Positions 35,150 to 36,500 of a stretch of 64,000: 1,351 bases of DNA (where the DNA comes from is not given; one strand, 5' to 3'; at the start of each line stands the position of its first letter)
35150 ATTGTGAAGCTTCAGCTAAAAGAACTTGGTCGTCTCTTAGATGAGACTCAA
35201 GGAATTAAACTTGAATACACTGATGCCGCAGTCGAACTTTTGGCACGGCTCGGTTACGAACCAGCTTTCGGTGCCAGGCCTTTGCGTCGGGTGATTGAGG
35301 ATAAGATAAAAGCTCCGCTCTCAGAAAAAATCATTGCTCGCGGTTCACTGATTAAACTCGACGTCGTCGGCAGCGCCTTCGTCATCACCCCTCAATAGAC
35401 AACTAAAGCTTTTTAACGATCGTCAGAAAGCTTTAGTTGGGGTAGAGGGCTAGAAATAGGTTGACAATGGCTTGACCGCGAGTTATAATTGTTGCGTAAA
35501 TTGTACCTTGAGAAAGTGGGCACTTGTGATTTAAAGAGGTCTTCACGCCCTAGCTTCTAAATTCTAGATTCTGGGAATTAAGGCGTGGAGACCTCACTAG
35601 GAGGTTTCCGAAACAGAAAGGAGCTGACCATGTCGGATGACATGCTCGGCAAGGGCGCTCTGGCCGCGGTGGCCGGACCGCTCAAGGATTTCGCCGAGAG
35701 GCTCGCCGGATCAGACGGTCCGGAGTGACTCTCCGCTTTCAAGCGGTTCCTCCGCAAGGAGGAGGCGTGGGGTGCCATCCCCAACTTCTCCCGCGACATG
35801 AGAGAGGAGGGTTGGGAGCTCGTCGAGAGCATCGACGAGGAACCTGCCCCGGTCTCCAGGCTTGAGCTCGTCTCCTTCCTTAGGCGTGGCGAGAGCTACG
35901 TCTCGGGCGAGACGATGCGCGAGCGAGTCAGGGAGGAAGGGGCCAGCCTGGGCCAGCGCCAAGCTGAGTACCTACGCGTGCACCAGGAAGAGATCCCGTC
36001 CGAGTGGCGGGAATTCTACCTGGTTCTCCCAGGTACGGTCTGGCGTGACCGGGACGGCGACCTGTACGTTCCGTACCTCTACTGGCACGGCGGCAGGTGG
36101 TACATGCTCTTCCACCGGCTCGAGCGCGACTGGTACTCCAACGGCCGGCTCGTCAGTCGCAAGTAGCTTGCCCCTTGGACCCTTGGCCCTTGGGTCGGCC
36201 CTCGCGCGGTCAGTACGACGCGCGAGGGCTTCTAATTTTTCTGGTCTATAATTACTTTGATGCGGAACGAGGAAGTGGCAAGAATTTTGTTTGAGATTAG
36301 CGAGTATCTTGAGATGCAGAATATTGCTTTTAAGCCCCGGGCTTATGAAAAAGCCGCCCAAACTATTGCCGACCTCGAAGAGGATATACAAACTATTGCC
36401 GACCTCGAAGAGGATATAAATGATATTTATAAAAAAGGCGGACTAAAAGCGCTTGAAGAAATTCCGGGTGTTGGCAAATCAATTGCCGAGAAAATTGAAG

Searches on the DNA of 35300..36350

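Call 63: search_rna_families(source=window, start=35300, end=36350, threshold=evalue, max_evalue=1)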
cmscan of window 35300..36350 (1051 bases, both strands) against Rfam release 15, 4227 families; matches with E-value up to 1: 4.
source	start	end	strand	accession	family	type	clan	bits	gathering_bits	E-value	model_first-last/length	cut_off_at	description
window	35537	35593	+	RF03396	mir-2814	Gene; miRNA;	-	20.6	90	0.45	1-87/87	no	mir-2814 microRNA precursor family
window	35533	35597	-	RF03863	mir-1258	Gene; miRNA;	-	20.6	74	0.72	1-72/72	no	mir-1258 microRNA precursor family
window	35538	35593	+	RF03940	MIR9563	Gene; miRNA;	-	20.1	90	0.67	1-127/127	no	MIR9563 microRNA precursor family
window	35534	35598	+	RF03863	mir-1258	Gene; miRNA;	-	20.1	74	0.93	1-72/72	no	mir-1258 microRNA precursor family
